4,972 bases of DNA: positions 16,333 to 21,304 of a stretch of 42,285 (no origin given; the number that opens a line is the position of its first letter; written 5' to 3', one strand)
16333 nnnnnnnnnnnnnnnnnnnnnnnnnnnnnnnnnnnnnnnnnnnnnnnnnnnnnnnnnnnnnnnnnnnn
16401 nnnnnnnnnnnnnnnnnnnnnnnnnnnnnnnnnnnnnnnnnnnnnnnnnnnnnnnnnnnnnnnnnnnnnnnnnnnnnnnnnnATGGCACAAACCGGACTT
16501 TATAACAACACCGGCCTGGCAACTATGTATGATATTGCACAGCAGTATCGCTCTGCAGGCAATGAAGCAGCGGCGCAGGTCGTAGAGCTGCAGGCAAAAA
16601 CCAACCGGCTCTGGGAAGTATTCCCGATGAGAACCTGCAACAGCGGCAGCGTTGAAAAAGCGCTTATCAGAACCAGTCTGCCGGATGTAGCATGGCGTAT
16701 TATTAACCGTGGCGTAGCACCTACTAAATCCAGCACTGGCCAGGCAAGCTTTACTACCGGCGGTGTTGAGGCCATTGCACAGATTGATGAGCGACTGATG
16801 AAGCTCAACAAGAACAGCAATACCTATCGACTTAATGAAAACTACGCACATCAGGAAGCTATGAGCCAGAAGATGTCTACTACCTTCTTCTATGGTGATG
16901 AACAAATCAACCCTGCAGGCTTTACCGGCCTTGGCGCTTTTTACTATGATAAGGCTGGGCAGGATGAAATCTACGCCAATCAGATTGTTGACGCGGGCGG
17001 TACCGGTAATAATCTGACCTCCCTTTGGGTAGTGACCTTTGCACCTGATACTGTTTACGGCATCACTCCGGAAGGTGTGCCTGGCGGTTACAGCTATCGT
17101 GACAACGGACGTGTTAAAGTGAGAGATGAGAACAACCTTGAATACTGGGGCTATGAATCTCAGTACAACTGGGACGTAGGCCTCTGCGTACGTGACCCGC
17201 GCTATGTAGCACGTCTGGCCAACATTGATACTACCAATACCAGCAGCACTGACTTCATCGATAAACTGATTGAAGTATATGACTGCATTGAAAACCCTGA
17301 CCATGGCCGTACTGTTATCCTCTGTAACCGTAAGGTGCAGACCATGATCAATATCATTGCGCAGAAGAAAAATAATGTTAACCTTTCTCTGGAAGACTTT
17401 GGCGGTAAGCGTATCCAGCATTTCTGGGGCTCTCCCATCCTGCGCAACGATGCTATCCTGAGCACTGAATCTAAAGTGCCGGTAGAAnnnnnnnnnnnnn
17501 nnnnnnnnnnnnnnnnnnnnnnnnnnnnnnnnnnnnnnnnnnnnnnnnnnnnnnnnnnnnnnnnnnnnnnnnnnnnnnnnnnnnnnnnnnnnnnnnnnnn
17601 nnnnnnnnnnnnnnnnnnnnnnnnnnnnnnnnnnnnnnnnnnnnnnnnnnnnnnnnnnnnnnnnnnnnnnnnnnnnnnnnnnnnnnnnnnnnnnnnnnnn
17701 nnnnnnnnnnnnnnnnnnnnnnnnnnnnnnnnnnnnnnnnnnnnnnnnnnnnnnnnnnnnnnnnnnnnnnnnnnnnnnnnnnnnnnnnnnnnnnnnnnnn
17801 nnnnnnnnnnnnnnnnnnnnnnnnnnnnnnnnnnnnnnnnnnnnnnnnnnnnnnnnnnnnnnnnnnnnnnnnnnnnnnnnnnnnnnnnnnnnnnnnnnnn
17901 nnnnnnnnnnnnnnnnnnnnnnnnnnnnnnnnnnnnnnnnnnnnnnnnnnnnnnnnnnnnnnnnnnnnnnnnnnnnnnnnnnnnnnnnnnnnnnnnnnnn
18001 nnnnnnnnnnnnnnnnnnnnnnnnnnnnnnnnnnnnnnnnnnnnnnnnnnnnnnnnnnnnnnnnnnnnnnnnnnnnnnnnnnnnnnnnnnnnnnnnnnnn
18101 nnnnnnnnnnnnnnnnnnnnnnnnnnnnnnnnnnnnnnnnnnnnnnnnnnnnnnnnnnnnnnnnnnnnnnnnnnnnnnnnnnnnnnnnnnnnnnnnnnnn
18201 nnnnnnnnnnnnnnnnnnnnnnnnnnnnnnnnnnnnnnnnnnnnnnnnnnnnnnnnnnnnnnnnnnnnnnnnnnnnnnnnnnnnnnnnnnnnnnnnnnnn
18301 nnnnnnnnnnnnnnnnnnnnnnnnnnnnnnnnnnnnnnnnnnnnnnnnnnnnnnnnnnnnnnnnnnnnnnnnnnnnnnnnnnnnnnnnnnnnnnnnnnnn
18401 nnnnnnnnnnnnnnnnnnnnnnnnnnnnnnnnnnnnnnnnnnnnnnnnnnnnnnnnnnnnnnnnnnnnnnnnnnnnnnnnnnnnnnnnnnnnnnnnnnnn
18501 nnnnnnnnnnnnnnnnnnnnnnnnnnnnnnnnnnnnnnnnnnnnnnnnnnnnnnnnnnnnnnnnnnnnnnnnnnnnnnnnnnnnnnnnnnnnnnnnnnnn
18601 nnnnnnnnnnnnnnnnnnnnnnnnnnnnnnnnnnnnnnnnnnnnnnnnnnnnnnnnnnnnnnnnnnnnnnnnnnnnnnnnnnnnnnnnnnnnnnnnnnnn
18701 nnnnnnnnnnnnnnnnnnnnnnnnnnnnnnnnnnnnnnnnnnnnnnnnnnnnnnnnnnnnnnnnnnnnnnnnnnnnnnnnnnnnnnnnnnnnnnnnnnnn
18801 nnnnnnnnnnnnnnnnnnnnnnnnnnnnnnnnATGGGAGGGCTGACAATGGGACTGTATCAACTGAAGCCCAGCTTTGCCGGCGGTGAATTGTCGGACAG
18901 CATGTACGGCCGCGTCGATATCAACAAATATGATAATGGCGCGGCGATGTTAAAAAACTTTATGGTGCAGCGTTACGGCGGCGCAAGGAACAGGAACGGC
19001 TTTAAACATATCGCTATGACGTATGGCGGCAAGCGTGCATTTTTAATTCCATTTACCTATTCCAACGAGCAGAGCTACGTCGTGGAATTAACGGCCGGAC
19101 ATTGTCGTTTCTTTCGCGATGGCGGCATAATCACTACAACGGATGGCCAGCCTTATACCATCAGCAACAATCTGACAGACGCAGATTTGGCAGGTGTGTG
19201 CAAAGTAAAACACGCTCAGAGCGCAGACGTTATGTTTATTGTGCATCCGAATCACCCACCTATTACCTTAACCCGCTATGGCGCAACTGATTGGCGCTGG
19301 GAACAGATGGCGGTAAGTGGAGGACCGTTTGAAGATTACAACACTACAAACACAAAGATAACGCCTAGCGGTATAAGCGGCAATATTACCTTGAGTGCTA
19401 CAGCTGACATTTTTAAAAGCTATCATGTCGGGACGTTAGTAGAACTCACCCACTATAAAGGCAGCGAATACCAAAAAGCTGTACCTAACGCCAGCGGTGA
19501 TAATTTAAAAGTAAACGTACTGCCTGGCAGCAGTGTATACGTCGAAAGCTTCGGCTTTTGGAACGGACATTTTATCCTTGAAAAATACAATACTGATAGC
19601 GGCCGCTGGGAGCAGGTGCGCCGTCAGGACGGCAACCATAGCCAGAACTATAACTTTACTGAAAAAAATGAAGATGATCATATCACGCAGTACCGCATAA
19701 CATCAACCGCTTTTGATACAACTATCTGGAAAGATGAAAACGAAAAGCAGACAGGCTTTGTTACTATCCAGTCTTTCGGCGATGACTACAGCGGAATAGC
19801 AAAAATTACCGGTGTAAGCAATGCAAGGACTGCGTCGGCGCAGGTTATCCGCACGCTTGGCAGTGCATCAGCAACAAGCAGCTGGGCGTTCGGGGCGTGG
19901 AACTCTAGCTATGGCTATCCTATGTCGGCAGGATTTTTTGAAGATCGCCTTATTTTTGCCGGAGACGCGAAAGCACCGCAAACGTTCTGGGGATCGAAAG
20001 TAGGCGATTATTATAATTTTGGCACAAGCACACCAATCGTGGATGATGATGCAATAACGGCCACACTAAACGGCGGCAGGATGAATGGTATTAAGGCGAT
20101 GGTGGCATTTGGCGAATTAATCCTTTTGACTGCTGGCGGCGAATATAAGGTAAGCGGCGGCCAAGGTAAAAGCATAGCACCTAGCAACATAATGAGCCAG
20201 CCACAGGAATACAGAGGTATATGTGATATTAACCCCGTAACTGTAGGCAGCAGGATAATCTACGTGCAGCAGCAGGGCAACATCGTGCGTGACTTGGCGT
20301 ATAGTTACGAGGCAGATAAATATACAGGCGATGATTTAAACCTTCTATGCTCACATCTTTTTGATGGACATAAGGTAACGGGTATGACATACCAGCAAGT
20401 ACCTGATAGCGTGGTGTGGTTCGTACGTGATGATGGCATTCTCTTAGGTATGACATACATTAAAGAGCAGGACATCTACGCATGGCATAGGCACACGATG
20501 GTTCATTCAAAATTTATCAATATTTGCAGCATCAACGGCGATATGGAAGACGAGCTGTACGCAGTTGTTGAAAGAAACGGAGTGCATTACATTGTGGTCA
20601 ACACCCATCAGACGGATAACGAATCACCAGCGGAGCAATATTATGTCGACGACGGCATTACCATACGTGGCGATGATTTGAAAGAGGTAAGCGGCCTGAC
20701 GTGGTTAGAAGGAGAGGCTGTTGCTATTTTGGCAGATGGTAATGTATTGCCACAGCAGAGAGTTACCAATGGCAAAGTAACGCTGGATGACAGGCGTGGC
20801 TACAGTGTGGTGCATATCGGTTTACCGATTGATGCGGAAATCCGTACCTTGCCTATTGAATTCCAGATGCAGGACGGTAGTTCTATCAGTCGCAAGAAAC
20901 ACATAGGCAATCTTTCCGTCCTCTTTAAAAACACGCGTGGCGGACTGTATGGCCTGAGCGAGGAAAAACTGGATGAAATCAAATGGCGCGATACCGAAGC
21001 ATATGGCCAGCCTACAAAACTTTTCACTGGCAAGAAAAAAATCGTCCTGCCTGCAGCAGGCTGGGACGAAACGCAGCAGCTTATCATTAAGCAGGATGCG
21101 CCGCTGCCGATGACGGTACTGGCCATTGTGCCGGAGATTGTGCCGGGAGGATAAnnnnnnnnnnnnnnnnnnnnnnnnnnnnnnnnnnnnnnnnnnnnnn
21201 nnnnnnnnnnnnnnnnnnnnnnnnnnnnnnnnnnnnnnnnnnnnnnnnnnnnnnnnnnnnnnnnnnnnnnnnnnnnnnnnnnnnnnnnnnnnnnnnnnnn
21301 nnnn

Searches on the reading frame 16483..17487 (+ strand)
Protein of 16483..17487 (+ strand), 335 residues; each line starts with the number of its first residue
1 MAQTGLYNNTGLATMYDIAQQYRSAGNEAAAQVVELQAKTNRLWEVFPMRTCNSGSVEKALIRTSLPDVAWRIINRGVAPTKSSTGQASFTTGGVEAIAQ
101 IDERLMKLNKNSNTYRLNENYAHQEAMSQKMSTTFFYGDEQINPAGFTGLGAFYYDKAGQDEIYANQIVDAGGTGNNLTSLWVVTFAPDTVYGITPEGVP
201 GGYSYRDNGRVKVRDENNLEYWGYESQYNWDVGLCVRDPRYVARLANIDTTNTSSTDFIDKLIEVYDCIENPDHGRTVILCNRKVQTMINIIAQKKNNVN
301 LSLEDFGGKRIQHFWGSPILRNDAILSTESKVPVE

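Call 51: find_homologous_proteins(query=window:16483-17487:+)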
Query window:16483-17487:+ (335 aa): 255 proteins with E <= 0.001 among 2501 candidates; the best 120 are listed.
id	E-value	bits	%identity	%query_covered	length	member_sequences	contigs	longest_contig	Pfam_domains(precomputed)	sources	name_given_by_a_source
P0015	1.7e-225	765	99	100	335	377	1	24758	PF20911.4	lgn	-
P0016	1.7e-200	683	88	99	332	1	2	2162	PF20911.4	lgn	-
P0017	1.2e-199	680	88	99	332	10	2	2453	PF20911.4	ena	-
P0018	1.9e-198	676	88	99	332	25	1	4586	PF20911.4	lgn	-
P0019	1.6e-194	663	84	100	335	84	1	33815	PF20911.4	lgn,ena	-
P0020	2.2e-194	663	85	100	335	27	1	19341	PF20911.4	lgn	-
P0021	5.1e-153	527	66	99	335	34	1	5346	PF20911.4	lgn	-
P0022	6.5e-152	523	67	99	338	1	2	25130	PF20911.4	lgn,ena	-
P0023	1.1e-148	513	65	99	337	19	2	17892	PF20911.4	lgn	-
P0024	7.9e-147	506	64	99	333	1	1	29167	PF20911.4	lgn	-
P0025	9.3e-147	506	63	98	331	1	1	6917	PF20911.4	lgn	-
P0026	1.2e-146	506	63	98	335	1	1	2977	PF20911.4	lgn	-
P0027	2.6e-146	505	65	98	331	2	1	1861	PF20911.4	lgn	-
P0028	8.9e-145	500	65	98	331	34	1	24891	PF20911.4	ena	-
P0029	1.0e-144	499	63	99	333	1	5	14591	PF20911.4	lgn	-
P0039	2.1e-138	479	64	96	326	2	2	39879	PF20911.4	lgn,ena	-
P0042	5.0e-138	477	63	96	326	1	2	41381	PF20911.4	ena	-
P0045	3.9e-136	471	62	96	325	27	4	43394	PF20911.4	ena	-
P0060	1.3e-127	443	58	96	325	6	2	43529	PF20911.4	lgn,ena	-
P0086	5.0e-120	418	55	95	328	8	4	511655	PF20911.4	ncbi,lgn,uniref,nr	ncbi:hypothetical protein HMPREF7545_1736 [Selenomonas noxia ATCC 43541]|uniref:major capsid protein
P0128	7.3e-88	313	44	97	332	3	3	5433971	PF20911.4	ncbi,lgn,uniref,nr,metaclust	ncbi:hypothetical protein SOV_17360 [Sporomusa ovata DSM 2662]|uniref:Phage protein n=1 Tax=Sporomus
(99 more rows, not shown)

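Call 52: find_encoding_contigs(protein=P0042, flank=10000, max_places=1)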
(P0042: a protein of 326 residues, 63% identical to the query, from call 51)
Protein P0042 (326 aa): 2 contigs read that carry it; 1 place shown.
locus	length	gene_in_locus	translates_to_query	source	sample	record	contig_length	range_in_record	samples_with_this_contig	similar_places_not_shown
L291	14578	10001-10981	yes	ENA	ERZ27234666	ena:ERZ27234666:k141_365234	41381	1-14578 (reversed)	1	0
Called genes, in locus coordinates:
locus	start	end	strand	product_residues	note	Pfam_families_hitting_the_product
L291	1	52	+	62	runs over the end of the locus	-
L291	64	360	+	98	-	-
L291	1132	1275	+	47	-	-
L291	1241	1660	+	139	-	-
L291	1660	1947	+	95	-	-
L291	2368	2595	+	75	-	-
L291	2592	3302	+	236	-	PF11753:DUF3310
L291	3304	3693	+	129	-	-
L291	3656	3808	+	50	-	-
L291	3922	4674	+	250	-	PF23343:REP_ORF2-G2P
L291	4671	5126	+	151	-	-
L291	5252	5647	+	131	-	PF03592:Terminase_2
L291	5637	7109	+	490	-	-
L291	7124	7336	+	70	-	-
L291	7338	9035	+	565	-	PF12236:Head-tail_con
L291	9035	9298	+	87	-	-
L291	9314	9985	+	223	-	-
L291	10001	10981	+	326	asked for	PF20911:GP7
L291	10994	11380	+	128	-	-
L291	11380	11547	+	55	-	-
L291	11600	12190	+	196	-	-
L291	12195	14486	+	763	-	-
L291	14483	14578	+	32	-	?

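Call 53: find_encoding_contigs(protein=P0039, flank=10000, max_places=1)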
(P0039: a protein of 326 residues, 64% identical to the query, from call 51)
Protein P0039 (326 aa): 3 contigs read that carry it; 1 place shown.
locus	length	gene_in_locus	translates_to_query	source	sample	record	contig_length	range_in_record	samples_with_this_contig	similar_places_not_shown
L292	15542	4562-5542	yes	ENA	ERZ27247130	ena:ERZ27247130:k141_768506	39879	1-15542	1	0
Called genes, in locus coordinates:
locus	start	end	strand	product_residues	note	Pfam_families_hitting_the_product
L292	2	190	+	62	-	?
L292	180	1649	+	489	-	-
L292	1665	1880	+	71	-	-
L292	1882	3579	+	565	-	PF12236:Head-tail_con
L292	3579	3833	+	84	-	-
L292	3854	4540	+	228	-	-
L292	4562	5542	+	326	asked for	PF20911:GP7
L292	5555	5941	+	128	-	-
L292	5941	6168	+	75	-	-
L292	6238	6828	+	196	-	-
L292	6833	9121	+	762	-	-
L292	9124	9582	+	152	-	PF11090:Phage_T7_Gp13 (weak)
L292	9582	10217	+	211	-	-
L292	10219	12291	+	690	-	-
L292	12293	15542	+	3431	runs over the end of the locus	PF18798:LPD3 (faint), PF18838:LPD23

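Call 54: find_encoding_contigs(protein=P0045, flank=10000, max_places=1)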
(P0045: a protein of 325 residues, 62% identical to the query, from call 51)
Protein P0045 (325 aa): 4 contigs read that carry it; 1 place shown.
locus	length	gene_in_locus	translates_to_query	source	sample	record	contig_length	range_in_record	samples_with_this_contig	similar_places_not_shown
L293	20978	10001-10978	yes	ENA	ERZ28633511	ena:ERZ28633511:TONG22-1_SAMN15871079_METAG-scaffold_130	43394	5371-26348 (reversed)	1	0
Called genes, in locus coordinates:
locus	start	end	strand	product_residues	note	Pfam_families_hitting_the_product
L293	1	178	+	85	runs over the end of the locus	-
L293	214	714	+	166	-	PF13921:Myb_DNA-bind_6 (faint), PF00249:Myb_DNA-binding (faint), PF07750:GcrA (faint), PF04545:Sigma70_r4 (faint), PF08281:Sigma70_r4_2 (faint), PF13384:HTH_23 (faint)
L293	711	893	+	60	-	-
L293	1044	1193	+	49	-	-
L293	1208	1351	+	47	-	-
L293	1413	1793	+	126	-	PF03013:Pyr_excise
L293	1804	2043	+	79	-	-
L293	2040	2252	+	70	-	-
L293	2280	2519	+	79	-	-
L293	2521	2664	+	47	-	-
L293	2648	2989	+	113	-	-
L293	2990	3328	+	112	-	-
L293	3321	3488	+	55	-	-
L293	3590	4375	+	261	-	PF23343:REP_ORF2-G2P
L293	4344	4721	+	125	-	PF05866:RusA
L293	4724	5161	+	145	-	-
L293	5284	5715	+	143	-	PF03592:Terminase_2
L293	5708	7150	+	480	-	-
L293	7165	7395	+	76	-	-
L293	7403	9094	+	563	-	PF12236:Head-tail_con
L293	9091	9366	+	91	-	-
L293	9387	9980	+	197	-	-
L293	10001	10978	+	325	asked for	PF20911:GP7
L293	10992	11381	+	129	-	-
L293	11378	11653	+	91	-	-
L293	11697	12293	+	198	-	-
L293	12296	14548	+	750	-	-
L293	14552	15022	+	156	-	-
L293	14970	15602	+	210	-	PF24072:T7_gp14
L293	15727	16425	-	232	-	-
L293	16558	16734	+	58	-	-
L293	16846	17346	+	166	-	PF09669:Phage_pRha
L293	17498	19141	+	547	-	-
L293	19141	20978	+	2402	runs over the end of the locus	?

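Call 60: find_encoding_contigs(protein=P0086, flank=10000, max_places=1)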
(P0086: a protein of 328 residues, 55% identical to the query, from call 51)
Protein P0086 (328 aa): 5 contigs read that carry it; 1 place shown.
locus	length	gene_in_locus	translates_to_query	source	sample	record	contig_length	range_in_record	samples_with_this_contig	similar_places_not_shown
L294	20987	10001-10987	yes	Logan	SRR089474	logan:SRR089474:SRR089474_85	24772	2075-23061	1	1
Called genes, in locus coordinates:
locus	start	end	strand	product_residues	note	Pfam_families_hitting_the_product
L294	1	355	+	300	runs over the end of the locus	-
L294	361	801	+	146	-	PF01844:HNH, PF14279:HNH_5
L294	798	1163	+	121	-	PF06356:DUF1064, PF08722:Tn7_TnsA-like_N (faint)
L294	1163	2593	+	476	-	PF00145:DNA_methylase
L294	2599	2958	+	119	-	PF18909:dGTP_diPhyd_N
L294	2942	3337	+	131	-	PF08241:Methyltransf_11 (faint)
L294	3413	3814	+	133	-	-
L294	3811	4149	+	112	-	PF00436:SSB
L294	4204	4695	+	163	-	PF05263:DUF722 (weak)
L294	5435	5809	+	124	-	PF03592:Terminase_2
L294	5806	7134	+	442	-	PF03237:Terminase_6N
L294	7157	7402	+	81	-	-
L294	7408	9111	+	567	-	PF12236:Head-tail_con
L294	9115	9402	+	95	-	PF25181:Phage_Bbp19 (weak)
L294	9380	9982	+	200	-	-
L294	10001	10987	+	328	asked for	PF20911:GP7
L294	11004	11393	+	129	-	-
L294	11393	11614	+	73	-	-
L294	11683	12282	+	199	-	-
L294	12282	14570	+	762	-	-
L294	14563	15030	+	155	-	-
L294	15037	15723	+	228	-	PF24072:T7_gp14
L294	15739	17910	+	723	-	PF00877:NLPC_P60 (weak)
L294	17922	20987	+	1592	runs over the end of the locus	?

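Call 61: find_encoding_contigs(protein=P0128, flank=10000, max_places=1)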
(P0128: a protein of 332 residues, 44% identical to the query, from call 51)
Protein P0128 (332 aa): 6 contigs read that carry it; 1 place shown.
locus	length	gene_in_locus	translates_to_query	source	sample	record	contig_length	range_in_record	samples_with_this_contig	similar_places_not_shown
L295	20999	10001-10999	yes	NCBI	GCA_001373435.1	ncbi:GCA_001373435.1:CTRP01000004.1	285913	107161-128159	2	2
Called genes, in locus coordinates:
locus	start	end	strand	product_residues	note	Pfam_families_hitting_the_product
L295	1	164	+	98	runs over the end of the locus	-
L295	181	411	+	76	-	-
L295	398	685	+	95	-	-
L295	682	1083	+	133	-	PF00436:SSB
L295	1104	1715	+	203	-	PF01807:Zn_ribbon_DnaG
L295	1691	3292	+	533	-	PF08706:D5_N, PF19263:DUF5906, PF03288:Pox_D5, PF02257:RFX_DNA_binding (weak)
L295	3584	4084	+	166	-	-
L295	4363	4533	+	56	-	-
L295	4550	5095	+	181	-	PF03592:Terminase_2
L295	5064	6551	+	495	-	-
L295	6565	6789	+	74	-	-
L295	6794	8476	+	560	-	PF12236:Head-tail_con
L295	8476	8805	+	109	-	PF25181:Phage_Bbp19 (weak)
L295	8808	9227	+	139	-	PF08271:Zn_Ribbon_TF (weak), PF24729:Acb2_Tad1_hairpin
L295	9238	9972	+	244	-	-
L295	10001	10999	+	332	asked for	PF20911:GP7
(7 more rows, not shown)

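Call 62: find_encoding_contigs(protein=P0060, flank=10000, max_places=1)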
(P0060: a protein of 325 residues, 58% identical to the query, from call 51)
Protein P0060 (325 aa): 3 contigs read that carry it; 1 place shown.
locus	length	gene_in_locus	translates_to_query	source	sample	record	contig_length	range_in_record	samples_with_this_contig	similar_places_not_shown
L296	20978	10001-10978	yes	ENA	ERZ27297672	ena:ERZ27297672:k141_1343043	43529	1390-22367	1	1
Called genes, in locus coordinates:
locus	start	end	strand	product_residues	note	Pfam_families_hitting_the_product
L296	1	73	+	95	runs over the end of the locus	-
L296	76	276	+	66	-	-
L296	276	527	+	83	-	-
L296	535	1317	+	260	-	PF07750:GcrA (faint), PF08281:Sigma70_r4_2 (faint), PF13384:HTH_23 (faint), PF04545:Sigma70_r4 (faint)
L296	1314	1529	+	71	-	-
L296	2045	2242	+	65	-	-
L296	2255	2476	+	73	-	-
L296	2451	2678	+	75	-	-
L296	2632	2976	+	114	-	-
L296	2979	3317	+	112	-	-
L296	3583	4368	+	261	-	PF23343:REP_ORF2-G2P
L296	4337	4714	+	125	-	PF05866:RusA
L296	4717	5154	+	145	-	-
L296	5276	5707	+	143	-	PF03592:Terminase_2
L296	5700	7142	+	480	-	-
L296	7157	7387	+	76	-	-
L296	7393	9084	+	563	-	PF12236:Head-tail_con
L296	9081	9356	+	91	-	PF25181:Phage_Bbp19 (weak)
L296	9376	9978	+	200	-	-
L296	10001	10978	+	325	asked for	PF20911:GP7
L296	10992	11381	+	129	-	-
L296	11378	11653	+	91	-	-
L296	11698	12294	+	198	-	-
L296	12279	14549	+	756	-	-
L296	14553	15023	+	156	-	-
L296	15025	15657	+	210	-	PF24072:T7_gp14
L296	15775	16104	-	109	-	-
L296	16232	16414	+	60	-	-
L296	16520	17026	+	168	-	PF09669:Phage_pRha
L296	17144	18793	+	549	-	-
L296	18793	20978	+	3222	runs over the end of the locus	PF18760:ART-PolyVal (faint), PF18798:LPD3, PF18838:LPD23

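Call 68: search_protein_families(library=ncbifam, proteins=[L293:4724-5161:+, L291:4671-5126:+, L294:4204-4695:+], max_evalue=1)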
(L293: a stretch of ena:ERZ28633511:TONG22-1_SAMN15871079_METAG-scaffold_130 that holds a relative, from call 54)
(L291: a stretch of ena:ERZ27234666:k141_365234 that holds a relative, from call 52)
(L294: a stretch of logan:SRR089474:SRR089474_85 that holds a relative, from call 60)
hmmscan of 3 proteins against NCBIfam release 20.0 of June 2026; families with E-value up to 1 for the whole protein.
L293:4724-5161:+ (145 aa): 1 family
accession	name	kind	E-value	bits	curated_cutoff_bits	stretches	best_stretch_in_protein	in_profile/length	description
NF049902.1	FTL_1293_fam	exception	0.012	15.8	170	1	97-132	20-54/150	FTL_1293 family small RNA FtrC-regulated protein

L291:4671-5126:+ (151 aa): 1 family
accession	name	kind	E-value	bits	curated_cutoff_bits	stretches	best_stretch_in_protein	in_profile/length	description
NF047654.1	DiguCycDgcRLepto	equivalog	0.058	12.3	500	1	55-123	82-148/295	diguanylate cyclase DgcR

L294:4204-4695:+ (163 aa): 9 families
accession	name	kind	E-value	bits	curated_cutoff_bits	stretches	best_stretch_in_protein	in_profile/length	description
TIGR01636.1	phage_rinA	subfamily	3.6e-05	23.9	31.9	1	79-132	60-115/134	phage transcriptional regulator, RinA family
TIGR02937.1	sigma70-ECF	superfamily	6.9e-05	22.5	42.9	1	6-142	66-158/165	sigma-70 family RNA polymerase sigma factor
NF007227.0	PRK09645.1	subfamily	0.0001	22.2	202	1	59-152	74-173/177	sigma-70 family RNA polymerase sigma factor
TIGR02989.1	Sig-70_gvs1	subfamily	0.0015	18.5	124.55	1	82-135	91-144/158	RNA polymerase sigma-70 factor, Rhodopirellula/Verrucomicrobium family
TIGR02984.1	Sig-70_plancto1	subfamily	0.012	15.2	183.75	1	92-142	131-181/189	RNA polymerase sigma-70 factor, Planctomycetaceae-specific subfamily 1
NF009167.0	PRK12514.1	equivalog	0.038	13.9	265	1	93-128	122-157/180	RNA polymerase sigma factor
NF007220.0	PRK09639.1-5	equivalog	0.04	13.7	260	1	79-143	98-158/181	RNA polymerase sigma factor SigX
TIGR02985.1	Sig70_bacteroi1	subfamily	0.046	14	126.4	1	82-145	98-158/162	RNA polymerase sigma-70 factor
NF007598.0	PRK10244.1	equivalog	0.061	13.9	78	0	14-39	8-33/88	anti-adapter protein IraP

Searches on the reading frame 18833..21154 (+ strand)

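Call 17: search_protein_families(library=pfam, proteins=[window:18833-21154:+], max_evalue=0.01)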
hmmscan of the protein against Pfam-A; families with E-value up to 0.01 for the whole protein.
window:18833-21154:+ (773 aa): 1 family
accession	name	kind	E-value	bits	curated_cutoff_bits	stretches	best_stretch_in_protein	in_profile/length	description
PF25675.1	Phage_nozzle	-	0.00011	20.9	27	1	367-585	352-571/794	Bacteriophage nozzle protein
